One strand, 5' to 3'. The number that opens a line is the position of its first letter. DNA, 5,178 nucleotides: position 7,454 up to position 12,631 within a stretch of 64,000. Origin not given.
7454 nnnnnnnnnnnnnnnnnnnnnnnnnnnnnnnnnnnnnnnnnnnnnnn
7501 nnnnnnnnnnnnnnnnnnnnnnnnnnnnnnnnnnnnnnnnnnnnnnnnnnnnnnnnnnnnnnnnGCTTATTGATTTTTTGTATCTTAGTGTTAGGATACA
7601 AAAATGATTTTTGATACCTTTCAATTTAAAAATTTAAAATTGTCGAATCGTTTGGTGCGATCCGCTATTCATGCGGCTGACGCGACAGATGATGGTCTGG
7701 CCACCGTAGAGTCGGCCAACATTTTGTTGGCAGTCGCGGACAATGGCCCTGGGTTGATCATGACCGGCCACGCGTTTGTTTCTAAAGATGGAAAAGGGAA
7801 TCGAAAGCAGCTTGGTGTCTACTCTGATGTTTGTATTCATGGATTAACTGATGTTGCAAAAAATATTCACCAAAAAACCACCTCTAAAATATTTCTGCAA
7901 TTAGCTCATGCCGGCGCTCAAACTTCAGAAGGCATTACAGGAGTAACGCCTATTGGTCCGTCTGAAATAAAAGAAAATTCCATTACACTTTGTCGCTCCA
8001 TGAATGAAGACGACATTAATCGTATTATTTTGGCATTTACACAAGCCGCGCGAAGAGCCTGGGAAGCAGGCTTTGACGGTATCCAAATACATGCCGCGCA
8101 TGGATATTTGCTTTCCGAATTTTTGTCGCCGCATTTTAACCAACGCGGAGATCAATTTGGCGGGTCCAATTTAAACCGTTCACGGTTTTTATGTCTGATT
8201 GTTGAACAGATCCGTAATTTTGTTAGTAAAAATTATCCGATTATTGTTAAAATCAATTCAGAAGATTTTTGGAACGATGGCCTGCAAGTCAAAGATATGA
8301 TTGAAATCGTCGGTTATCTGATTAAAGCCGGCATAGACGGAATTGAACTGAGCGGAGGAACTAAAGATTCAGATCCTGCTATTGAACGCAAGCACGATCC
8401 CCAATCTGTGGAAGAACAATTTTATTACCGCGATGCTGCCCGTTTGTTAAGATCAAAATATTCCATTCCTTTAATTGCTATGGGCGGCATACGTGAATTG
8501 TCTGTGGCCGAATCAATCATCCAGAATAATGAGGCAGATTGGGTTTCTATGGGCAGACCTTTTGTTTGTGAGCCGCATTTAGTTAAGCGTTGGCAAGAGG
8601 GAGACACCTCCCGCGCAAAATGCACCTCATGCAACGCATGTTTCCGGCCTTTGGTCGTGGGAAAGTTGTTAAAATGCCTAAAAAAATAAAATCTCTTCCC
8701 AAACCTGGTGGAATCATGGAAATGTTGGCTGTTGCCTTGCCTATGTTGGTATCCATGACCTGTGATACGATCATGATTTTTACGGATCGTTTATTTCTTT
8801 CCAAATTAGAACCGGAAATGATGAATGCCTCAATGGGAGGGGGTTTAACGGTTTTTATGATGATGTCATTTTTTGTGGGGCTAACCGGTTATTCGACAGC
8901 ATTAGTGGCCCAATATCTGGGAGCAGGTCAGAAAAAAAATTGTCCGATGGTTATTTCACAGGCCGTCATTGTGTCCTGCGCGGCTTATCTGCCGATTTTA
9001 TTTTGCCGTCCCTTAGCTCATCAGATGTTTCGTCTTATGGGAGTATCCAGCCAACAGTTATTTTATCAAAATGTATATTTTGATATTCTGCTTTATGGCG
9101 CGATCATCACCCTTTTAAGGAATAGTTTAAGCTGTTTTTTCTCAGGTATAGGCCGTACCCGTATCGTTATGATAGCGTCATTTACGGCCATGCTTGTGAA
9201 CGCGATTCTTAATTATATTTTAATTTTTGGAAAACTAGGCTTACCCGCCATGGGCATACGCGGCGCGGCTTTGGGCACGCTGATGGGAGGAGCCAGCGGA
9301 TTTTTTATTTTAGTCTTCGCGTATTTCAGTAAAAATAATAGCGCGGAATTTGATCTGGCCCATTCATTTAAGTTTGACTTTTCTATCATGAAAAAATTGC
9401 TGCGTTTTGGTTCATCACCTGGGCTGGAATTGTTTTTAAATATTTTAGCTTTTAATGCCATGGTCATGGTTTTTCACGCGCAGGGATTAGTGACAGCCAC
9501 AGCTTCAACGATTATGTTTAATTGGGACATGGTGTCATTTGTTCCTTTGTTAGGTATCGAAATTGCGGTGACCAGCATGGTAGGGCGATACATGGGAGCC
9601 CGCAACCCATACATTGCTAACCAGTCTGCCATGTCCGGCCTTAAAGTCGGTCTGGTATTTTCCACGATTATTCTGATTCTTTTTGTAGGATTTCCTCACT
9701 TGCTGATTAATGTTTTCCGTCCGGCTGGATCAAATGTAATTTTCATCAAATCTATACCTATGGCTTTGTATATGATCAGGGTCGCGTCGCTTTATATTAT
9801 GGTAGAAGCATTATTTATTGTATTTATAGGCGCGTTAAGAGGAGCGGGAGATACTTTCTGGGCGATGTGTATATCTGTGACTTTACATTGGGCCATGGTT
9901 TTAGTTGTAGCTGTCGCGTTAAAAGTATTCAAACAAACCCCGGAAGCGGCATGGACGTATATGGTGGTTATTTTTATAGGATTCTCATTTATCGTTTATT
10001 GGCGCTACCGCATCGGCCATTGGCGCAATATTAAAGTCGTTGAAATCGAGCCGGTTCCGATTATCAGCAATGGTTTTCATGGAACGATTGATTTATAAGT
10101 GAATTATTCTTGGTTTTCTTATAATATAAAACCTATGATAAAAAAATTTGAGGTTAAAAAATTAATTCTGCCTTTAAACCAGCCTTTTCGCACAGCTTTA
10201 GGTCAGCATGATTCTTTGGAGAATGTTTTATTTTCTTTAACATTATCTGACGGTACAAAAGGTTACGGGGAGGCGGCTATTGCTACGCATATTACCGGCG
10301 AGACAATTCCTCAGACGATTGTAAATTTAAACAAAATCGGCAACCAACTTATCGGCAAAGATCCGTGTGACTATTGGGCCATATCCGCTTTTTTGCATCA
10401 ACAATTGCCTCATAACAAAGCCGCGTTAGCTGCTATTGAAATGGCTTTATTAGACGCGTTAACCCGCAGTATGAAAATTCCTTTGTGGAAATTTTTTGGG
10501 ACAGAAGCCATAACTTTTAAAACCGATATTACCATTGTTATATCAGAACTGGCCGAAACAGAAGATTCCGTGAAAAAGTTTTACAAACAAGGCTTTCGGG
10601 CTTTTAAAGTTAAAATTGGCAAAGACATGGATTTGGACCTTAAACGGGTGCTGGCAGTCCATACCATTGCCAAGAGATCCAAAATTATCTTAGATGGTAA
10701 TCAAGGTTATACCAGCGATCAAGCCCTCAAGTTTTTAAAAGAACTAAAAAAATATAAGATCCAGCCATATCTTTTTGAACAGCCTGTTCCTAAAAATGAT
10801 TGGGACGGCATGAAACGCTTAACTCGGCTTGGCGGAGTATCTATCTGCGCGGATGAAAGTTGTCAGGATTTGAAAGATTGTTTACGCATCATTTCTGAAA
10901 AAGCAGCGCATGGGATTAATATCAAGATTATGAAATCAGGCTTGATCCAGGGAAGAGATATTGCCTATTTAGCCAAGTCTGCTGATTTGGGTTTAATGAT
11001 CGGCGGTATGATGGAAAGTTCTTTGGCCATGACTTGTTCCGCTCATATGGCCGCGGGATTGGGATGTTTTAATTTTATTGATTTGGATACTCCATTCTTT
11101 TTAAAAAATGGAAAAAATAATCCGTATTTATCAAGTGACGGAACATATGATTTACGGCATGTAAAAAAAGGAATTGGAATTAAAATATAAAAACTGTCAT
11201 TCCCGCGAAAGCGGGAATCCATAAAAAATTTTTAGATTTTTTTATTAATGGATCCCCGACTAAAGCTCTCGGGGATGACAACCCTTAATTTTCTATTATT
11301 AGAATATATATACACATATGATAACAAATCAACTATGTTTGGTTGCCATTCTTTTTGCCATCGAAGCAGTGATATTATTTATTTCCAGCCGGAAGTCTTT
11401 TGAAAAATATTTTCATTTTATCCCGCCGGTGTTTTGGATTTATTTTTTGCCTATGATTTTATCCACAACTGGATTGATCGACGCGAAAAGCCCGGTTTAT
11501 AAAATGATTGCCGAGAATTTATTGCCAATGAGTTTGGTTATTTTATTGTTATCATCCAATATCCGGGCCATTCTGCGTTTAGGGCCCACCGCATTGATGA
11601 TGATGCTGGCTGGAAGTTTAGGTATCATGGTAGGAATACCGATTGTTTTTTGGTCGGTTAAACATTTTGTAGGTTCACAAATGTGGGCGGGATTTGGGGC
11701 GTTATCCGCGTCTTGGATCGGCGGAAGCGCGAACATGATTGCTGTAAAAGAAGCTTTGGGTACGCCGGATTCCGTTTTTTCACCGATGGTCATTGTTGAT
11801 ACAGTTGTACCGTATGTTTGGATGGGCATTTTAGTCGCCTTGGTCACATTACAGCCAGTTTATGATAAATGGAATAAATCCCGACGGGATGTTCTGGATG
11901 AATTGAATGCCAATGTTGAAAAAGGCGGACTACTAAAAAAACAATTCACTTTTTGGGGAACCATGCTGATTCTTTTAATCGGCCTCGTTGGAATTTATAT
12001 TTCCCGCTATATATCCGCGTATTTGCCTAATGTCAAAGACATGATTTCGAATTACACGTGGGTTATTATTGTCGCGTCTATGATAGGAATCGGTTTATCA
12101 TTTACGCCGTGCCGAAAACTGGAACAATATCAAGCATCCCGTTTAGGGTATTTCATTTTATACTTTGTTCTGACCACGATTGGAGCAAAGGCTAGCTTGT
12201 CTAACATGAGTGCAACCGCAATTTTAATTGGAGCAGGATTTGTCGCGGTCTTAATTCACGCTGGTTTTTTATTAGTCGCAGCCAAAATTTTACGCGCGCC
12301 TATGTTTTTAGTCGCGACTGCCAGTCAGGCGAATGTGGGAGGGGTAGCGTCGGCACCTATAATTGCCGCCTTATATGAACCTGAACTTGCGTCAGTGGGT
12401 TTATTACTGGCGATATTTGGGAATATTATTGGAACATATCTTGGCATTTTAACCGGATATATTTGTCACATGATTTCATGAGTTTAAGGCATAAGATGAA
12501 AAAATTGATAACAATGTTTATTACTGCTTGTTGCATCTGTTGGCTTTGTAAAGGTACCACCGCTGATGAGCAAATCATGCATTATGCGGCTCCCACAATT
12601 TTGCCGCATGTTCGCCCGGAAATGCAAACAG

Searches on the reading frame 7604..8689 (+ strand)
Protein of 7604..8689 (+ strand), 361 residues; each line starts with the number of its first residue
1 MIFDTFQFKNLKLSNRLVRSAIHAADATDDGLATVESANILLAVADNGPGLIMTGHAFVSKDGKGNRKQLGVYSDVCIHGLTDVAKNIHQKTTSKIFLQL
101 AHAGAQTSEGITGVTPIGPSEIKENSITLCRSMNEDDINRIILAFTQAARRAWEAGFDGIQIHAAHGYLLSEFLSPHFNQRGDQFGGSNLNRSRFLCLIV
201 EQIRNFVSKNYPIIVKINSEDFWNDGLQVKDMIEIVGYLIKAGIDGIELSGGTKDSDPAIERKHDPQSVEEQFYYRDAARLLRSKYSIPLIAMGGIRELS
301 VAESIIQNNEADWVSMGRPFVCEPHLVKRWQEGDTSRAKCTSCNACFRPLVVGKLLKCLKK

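Call 77: search_protein_families(library=pfam, proteins=[window:7604-8689:+], max_evalue=0.00001)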
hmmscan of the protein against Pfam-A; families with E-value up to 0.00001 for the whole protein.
window:7604-8689:+ (361 aa): 1 family
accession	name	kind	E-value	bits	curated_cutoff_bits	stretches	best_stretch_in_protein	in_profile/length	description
PF00724.26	Oxidored_FMN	-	6.2e-65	220.1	27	1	2-333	2-338/342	NADH:flavin oxidoreductase / NADH oxidase family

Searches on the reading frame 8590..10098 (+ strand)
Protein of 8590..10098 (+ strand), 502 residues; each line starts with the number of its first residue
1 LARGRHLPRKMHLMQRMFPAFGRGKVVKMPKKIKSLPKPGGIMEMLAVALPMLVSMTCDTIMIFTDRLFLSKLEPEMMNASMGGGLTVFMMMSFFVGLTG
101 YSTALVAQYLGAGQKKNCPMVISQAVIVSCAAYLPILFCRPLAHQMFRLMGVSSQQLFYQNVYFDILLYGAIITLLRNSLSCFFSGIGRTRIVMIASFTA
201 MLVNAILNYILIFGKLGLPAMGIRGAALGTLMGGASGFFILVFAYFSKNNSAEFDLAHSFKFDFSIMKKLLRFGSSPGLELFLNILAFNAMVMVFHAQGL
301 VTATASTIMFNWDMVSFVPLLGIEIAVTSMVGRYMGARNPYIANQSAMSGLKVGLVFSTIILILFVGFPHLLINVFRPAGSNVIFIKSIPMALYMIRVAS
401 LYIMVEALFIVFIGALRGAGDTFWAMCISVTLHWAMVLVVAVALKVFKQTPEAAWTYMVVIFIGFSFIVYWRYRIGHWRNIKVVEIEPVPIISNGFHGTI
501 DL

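Call 77: search_protein_families(library=pfam, proteins=[window:8590-10098:+], max_evalue=0.00001)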
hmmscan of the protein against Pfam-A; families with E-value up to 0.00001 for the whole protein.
window:8590-10098:+ (502 aa): 1 family
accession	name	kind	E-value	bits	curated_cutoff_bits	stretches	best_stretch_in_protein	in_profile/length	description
PF01554.23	MatE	-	1.1e-33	116.6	24.9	2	51-210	1-161/161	MatE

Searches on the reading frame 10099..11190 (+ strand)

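Call 8: search_protein_families(library=pfam, proteins=[window:10099-11190:+])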
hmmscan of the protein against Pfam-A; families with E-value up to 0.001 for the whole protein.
window:10099-11190:+ (363 aa): 3 families
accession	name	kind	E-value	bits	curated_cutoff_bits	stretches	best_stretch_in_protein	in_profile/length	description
PF13378.12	MR_MLE_C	-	9.5e-38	130.5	29.4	1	155-363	3-215/219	Enolase C-terminal domain-like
PF02746.21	MR_MLE_N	-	2.4e-13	50.8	22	1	26-134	13-117/117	Mandelate racemase / muconate lactonizing enzyme, N-terminal domain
PF07476.17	MAAL_C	-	0.00017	21.3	27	1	209-318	92-213/249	Methylaspartate ammonia-lyase C-terminus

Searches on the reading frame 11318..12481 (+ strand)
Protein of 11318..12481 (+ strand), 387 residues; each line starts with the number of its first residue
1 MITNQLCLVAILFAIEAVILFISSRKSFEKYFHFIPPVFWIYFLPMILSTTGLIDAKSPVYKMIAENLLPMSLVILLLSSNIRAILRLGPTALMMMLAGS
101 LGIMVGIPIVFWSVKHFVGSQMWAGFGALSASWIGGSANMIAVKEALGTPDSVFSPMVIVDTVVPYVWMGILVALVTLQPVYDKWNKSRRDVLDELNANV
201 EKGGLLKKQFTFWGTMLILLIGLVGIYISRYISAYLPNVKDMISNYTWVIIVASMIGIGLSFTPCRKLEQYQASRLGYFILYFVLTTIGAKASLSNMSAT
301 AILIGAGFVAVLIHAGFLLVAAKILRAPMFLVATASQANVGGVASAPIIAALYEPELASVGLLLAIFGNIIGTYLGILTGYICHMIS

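Call 8: search_protein_families(library=pfam, proteins=[window:11318-12481:+])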
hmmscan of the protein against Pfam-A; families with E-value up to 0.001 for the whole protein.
window:11318-12481:+ (387 aa): 1 family
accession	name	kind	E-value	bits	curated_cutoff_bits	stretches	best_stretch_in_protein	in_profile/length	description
PF05684.17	DUF819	-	2.6e-86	290.5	27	1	10-384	1-377/379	Protein of unknown function (DUF819)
